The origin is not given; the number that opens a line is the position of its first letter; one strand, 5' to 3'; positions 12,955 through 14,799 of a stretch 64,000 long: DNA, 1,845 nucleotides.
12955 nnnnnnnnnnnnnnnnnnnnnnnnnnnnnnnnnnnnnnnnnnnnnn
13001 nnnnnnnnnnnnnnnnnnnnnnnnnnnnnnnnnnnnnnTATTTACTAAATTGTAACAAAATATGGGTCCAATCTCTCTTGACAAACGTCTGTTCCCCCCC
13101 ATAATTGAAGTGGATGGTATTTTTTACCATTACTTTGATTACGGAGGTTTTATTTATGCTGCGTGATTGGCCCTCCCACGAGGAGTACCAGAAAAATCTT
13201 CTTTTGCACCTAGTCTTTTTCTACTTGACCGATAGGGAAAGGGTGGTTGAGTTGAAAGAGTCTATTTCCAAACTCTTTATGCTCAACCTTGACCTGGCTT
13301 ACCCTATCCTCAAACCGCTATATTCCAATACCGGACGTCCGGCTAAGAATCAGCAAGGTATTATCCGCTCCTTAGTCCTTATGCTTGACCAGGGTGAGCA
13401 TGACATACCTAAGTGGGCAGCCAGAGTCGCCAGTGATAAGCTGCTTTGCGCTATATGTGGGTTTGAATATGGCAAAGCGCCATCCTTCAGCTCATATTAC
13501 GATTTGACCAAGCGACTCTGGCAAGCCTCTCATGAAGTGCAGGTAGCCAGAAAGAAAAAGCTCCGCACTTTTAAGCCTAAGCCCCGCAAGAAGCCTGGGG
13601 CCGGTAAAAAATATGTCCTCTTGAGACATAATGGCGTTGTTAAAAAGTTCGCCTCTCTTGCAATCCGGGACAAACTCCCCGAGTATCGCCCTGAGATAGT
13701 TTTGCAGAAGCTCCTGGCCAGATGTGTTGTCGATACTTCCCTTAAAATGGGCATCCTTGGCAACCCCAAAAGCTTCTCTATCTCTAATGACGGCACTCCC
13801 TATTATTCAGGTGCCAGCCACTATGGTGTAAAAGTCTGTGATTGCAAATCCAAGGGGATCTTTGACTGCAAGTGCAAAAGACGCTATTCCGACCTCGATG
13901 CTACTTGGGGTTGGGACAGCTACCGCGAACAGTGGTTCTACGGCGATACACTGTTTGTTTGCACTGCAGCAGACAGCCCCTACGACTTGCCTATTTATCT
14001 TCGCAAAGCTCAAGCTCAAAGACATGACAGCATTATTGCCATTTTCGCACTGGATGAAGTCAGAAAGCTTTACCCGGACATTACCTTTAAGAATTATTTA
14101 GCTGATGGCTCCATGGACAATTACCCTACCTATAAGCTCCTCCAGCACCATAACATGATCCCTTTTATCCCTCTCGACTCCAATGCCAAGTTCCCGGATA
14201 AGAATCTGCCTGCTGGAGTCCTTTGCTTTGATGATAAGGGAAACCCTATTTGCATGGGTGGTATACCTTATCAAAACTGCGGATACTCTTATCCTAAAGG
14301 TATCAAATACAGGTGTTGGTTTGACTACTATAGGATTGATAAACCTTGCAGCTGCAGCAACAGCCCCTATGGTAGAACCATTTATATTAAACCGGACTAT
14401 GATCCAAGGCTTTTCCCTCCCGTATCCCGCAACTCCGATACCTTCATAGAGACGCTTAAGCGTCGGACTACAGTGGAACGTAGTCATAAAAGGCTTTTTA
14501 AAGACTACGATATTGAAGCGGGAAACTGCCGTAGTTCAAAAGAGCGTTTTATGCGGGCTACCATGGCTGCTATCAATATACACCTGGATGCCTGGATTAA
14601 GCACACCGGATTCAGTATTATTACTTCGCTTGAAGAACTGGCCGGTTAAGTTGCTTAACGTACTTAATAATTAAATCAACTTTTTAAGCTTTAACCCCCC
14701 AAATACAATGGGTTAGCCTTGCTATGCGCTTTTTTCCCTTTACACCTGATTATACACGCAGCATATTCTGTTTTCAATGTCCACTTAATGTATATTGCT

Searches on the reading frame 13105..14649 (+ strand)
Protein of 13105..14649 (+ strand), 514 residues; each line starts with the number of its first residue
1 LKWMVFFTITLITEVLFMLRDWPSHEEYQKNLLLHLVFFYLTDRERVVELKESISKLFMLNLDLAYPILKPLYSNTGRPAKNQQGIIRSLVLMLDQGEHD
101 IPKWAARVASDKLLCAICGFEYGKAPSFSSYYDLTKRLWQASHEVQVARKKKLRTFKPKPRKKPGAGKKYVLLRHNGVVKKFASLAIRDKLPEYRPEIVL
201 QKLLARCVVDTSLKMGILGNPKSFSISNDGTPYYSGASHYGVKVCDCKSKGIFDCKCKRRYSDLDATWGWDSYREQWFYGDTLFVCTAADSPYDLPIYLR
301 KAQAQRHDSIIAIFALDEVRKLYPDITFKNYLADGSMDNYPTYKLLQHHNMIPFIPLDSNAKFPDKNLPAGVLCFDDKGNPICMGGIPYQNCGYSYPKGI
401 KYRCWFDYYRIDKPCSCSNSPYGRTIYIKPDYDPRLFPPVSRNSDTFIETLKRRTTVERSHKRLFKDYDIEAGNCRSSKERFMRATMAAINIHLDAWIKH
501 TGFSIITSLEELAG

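Call 15: search_protein_families(library=pfam, proteins=[window:13105-14649:+])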
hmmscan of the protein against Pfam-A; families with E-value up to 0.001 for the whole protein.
window:13105-14649:+ (514 aa): 1 family
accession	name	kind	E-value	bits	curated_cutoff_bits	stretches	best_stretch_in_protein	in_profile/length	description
PF01609.27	DDE_Tnp_1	-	3.4e-06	27.4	23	1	265-490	22-196/200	Transposase DDE domain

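Call 40: search_protein_families(library=ncbifam, proteins=[window:13105-14649:+])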
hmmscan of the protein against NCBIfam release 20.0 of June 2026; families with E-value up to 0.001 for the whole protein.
window:13105-14649:+ (514 aa): 1 family
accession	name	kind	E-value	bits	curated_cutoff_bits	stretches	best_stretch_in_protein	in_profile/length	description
NF033551.1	transpos_IS1182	equivalog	0.00018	20.5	270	1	303-461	288-449/488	IS1182 family transposase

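Call 66: find_encoding_contigs(protein=window:13105-14649:+, flank=1500, max_places=10)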
Protein window:13105-14649:+ (514 aa): no gene with exactly this product is on record in the collection.
